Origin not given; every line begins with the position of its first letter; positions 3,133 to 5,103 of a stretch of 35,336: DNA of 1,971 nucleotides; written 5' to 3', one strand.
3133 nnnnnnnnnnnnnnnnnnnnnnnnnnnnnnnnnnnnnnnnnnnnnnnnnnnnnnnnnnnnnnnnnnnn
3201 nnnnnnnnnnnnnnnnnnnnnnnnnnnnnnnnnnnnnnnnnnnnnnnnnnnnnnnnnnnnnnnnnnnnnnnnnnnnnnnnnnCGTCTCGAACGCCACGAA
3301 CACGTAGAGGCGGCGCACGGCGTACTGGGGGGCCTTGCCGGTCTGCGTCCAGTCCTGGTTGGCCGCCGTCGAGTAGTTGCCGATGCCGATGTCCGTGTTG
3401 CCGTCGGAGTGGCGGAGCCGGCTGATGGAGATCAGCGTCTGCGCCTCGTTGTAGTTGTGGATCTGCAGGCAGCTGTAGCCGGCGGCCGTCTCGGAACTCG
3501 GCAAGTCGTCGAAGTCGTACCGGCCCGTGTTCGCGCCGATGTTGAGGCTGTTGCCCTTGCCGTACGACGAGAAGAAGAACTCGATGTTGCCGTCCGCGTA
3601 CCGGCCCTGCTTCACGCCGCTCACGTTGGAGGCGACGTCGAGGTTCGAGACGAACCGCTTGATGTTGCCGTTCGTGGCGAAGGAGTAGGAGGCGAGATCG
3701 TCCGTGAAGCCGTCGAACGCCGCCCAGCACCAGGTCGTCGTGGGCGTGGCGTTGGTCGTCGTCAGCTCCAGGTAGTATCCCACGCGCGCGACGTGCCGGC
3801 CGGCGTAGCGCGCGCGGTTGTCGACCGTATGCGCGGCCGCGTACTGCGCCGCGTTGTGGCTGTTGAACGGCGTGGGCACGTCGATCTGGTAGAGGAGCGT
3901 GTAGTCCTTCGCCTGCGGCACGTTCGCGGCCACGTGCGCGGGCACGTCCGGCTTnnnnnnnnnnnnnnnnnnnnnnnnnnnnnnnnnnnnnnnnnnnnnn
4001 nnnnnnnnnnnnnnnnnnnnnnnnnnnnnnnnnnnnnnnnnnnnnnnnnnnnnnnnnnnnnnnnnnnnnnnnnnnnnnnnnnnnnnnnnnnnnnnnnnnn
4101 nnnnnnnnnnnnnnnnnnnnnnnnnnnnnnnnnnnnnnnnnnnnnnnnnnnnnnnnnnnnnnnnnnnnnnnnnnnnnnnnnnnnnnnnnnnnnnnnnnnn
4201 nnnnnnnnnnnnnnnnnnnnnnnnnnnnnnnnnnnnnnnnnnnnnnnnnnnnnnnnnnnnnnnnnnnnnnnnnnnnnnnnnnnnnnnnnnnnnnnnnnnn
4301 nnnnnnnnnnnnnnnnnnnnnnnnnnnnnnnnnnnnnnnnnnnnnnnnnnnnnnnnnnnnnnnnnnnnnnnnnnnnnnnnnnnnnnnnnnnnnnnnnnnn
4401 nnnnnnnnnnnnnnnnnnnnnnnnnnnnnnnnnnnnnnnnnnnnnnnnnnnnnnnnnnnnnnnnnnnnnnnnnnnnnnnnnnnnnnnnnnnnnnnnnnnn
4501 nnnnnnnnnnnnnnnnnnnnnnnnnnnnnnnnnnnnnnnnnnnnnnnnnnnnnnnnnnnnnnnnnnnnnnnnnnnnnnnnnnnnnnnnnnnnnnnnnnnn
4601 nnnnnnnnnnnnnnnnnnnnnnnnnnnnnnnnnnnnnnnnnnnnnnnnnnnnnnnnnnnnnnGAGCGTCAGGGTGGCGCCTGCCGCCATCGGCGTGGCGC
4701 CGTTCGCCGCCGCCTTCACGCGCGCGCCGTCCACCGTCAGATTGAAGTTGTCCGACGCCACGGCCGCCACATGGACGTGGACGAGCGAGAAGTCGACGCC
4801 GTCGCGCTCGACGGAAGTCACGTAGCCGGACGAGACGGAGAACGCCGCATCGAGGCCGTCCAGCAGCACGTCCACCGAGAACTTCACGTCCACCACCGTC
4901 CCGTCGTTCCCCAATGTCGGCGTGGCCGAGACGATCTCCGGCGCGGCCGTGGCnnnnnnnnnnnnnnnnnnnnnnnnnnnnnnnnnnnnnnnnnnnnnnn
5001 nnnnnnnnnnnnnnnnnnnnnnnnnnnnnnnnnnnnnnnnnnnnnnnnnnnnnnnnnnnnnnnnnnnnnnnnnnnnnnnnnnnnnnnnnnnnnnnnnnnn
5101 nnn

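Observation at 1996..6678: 1560-aa SGNH esterase carrying four copies of a module I cannot assign to a known family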

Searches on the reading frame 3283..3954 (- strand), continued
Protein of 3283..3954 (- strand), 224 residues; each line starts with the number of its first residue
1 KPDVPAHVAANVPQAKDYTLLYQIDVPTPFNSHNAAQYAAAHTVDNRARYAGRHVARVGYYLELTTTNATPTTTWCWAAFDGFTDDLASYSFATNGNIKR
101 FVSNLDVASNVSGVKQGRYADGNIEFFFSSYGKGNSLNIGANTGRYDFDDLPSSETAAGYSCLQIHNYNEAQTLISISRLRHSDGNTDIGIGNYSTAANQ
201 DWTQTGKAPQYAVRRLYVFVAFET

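Call 47: find_homologous_proteins(query=A2, max_evalue=1e-10)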
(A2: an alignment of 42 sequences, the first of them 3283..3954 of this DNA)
Query A2 (42 sequences) (224 aa, profile of the alignment): 65 proteins with E <= 1e-10 among 8000 candidates.
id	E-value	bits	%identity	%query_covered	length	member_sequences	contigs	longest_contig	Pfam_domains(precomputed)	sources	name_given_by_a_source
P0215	5.6e-176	602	36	96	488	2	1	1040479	-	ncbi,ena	-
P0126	7.2e-168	575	35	92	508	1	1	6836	-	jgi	jgi:sialate O-acetylesterase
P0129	3.6e-166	570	32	94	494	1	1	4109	-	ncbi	-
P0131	2.9e-165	567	31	96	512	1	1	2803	PF07589.17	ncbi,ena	-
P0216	8.0e-159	545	41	98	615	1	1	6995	-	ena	-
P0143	1.3e-157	542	36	93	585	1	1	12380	-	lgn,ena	-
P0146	2.8e-156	537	32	96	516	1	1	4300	-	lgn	-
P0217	8.4e-154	529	36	96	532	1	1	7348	-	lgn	-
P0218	2.0e-150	518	35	96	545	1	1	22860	-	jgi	jgi:hypothetical protein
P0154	1.3e-146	505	36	93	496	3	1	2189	PF07589.17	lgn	-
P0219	3.0e-139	481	42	73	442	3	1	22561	-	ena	-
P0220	1.2e-119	417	30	92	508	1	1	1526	-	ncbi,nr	ncbi:MAG: hypothetical protein IKS45_02470, partial [Thermoguttaceae bacterium]|nr:hypothetical prot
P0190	2.2e-116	406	33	94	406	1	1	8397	-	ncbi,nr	ncbi:MAG TPA: hypothetical protein P5022_08655, partial [Candidatus Paceibacterota bacterium]|nr:hyp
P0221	2.4e-92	327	31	96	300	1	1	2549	-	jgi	jgi:sialate O-acetylesterase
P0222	5.0e-92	326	33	97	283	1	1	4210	-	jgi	jgi:sialate O-acetylesterase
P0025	1.7e-88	315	32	93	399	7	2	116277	-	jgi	jgi:hypothetical protein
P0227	1.6e-82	295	34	95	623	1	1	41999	PF07714.24,PF00069.32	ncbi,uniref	ncbi:serine/threonine-protein kinase [Gemmata sp.]|uniref:serine/threonine-protein kinase n=1 Tax=Ge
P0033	2.2e-82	294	32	94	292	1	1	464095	-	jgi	jgi:hypothetical protein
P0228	4.9e-82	293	33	95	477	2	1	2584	PF07595.18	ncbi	-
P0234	3.0e-79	284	34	97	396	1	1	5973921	-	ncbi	-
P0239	2.6e-77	278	32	98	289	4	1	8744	-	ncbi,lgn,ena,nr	ncbi:MAG TPA: PEP-CTERM sorting domain-containing protein [Tepidisphaeraceae bacterium]|nr:PEP-CTERM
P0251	3.0e-61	225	32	96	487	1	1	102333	PF13472.13,PF00657.29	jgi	jgi:lysophospholipase L1-like esterase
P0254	1.2e-59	220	29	93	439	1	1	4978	PF12951.14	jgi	jgi:autotransporter-associated beta strand protein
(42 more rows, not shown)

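Call 49: search_protein_families(library=pfam, proteins=[P0227, P0228, P0215, P0234, P0254, P0251, P0216, P0025], max_evalue=0.001)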
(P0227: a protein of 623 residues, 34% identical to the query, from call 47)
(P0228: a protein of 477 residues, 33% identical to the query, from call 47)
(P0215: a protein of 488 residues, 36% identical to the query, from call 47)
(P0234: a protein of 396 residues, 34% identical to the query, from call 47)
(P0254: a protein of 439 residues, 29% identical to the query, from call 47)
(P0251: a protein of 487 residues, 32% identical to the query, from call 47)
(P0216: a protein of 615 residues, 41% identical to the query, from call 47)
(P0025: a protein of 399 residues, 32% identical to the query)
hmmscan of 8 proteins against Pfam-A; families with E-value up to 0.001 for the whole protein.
P0227 (623 aa): 2 families
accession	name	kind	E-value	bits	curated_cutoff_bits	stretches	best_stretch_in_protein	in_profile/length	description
PF00069.31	Pkinase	-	2.3e-42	145.7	31.7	1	71-329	1-253/263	Protein kinase domain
PF07714.23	PK_Tyr_Ser-Thr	-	3.4e-23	82.7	23.1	1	75-327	5-248/258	Protein tyrosine and serine/threonine kinase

P0228 (477 aa): 1 family
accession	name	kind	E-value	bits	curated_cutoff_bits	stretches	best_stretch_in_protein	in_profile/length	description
PF07595.18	Planc_extracel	-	2.3e-05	24.3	25.5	1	27-41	3-17/20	Planctomycete extracellular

P0215 (488 aa): 0 families

P0234 (396 aa): 0 families

P0254 (439 aa): 1 family
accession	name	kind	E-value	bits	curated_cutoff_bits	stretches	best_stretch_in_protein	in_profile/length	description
PF12951.13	PATR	-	1e-08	35.5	27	1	55-83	1-29/30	Passenger-associated-transport-repeat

P0251 (487 aa): 3 families
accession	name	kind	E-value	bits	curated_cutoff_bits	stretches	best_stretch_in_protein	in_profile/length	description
PF13472.12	Lipase_GDSL_2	-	8.4e-18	65.9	32.9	1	266-446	2-177/178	GDSL-like Lipase/Acylhydrolase family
PF00657.28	Lipase_GDSL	-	5.4e-11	43.5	23.6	1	263-452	1-208/208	GDSL-like Lipase/Acylhydrolase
PF07589.16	PEP-CTERM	-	0.00015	22.1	20.7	1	465-487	1-24/24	PEP-CTERM motif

P0216 (615 aa): 1 family
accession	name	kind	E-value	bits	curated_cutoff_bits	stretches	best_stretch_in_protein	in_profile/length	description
PF13205.12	Big_5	-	0.00023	22.3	23.6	1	280-365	16-103/105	Bacterial Ig-like domain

P0025 (399 aa): 0 families

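Call 68: search_protein_families(library=ncbifam, proteins=[P0239, P0215, P0023, P0012, P0227], max_evalue=0.1)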
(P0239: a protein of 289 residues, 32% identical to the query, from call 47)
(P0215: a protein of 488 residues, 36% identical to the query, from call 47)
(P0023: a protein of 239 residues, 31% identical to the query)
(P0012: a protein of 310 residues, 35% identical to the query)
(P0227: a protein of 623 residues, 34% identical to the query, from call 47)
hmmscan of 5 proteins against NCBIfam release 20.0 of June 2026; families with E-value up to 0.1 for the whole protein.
P0239 (289 aa): 5 families
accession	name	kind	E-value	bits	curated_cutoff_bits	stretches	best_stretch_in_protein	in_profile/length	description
TIGR02595.1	PEP_CTERM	domain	0.0012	19.5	16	1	264-288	1-24/24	PEP-CTERM sorting domain-containing protein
NF038129.1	PEP_NF038129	equivalog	0.01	15.7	65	1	247-288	149-194/194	NF038129 family PEP-CTERM protein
NF038120.1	PEP_CTERM_QFxxD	subfamily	0.016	15.1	80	1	247-287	177-215/215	NF038120 family PEP-CTERM protein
NF038121.1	PEP_CTERM_LEVG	equivalog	0.034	13.4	100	1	262-288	229-255/258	LEVG family PEP-CTERM protein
NF038118.1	PEP_CTERM_CCXG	equivalog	0.08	12.6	90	1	248-287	158-198/199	CCXG family PEP-CTERM protein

P0215 (488 aa): 6 families
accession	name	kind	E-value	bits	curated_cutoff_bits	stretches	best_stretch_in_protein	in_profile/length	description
NF038120.1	PEP_CTERM_QFxxD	subfamily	2.1e-05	24.5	80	1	441-482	175-214/215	NF038120 family PEP-CTERM protein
NF038126.1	PEP_CTERM_FxDxF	subfamily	0.00055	20.2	50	1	443-481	127-161/165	FxDxF family PEP-CTERM protein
TIGR02595.1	PEP_CTERM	domain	0.00061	20.5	16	1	461-484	1-23/24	PEP-CTERM sorting domain-containing protein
NF038118.1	PEP_CTERM_CCXG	equivalog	0.0029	17.3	90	1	458-484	173-199/199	CCXG family PEP-CTERM protein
NF038129.1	PEP_NF038129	equivalog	0.0032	17.4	65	1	448-482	154-192/194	NF038129 family PEP-CTERM protein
NF041927.1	Xrt_dep_XDP1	equivalog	0.0039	17.2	125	1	460-484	218-242/242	exosortase-dependent surface protein XDP1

P0023 (239 aa): 0 families

P0012 (310 aa): 0 families

P0227 (623 aa): 15 families
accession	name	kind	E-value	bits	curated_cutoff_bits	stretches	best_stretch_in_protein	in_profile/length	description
NF033483.0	PknB_PASTA_kin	equivalog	1.1e-71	242.6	450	1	67-348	5-275/563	Stk1 family PASTA domain-containing Ser/Thr kinase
NF047741.1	antiphage_MADS6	equivalog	8.3e-46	156.7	460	2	167-356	296-476/612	methylation-associated defense system protein kinase MAD6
NF052427.1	StpK7MSMEG_1200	equivalog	9.1e-46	156.5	900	1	68-347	6-274/601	serine/threonine protein kinase StpK7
TIGR03903.1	TOMM_kin_cyc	equivalog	6.4e-32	110.4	705.75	1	97-336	6-242/1267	TOMM system kinase/cyclase fusion protein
NF053615.1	SerThrKinAfsKStmc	equivalog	3.8e-31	108.5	1300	1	68-336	12-262/809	protein serine/threonine kinase AfsK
NF009651.0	PRK13184.1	equivalog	1.1e-27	96.4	839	1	70-342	3-291/932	serine/threonine-protein kinase PknD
NF038150.1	lanthi_synth_IV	equivalog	1.2e-26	93.4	650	1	67-354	187-468/851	class IV lanthionine synthetase LanL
NF033442.0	BREX_PglW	equivalog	7.8e-26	90.1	990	2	61-222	504-663/1391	BREX system serine/threonine kinase PglW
NF038151.1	lanthi_synth_III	equivalog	4.4e-13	48.5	575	1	111-277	265-425/833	class III lanthionine synthetase LanKC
NF043056.1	T4SS_LegK1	equivalog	5e-09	35.3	550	1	186-274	205-283/516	Dot/Icm T4SS effector kinase LegK1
NF058632.1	SerThrKinPrkT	equivalog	1.6e-08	33.9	280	1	71-217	23-163/322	serine/threonine protein kinase PrkT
TIGR03724.2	arch_bud32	equivalog_domain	2.3e-06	27.3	125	1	144-223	67-135/193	KEOPS complex kinase/ATPase Bud32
NF011463.0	PRK14879.1-4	equivalog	6.9e-06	25.6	188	1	146-225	94-166/237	Kae1-associated kinase Bud32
NF011464.0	PRK14879.1-7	equivalog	0.0014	18.5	246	1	147-223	83-153/221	Kae1-associated kinase Bud32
NF007174.0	PRK09605.1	equivalog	0.0029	16.1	447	1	145-225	411-479/535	bifunctional N(6)-L-threonylcarbamoyladenine synthase/serine/threonine protein kinase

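Call 71: search_protein_families(library=pfam, alignment_id=A8, max_evalue=0.00001)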
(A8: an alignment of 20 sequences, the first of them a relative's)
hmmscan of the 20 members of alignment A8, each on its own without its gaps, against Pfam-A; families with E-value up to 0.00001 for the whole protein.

A. member 1, P0094 (2722 aa): 3 families
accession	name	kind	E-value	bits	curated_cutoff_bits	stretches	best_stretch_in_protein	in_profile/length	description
PF12951.13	PATR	-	1.4e-49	166.2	27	8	1230-1259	1-30/30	Passenger-associated-transport-repeat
PF13472.12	Lipase_GDSL_2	-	2.5e-13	51.3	32.9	1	2038-2226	2-177/178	GDSL-like Lipase/Acylhydrolase family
PF00657.28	Lipase_GDSL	-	4.1e-08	34.1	23.6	1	2035-2231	1-207/208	GDSL-like Lipase/Acylhydrolase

B. families by the number of members that match (of 20 scanned): 34 families (the first 25 are shown)
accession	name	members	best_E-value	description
PF03629.24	SASA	9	7.2e-37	Carbohydrate esterase, sialic acid-specific acetylesterase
PF12951.13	PATR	7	1.4e-49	Passenger-associated-transport-repeat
PF13385.13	Laminin_G_3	7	4e-26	Concanavalin A-like lectin/glucanases superfamily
PF13472.12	Lipase_GDSL_2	6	1.2e-15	GDSL-like Lipase/Acylhydrolase family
PF00657.28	Lipase_GDSL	5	7.4e-13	GDSL-like Lipase/Acylhydrolase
PF00801.26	PKD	3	1.5e-11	PKD domain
PF18911.6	PKD_4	2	1.2e-20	PKD domain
PF04862.18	DUF642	2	6.5e-17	Protein of unknown function (DUF642)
PF17963.7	Big_9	2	8e-16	Bacterial Ig domain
PF18998.6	Flg_new_2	2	4.6e-06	Divergent InlB B-repeat domain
PF18884.5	TSP3_bac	2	8.3e-06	Bacterial TSP3 repeat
PF16403.11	Bact_surface_Ig-like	1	1e-149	Bacterial surface protein, Ig-like domain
PF00353.25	HemolysinCabind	1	3.7e-32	RTX calcium-binding nonapeptide repeat (4 copies)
PF18887.5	MBG_3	1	6e-24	MBG domain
PF22352.2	K319L-like_PKD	1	6.5e-22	K319L-like, PKD domain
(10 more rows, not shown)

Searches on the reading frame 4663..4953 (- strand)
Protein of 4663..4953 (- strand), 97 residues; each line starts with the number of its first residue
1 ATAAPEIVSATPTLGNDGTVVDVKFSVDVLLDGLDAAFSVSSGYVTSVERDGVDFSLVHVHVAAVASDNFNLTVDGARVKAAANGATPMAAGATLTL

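Call 52: search_protein_families(library=pfam, proteins=[window:4663-4953:-], max_evalue=1)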
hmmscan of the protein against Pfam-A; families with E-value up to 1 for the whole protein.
seq(97 aa): 1 family
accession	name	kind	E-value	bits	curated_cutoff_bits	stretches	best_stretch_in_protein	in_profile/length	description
PF01716.24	MSP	-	0.02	14.5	25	1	31-82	76-128/242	Manganese-stabilising protein / photosystem II polypeptide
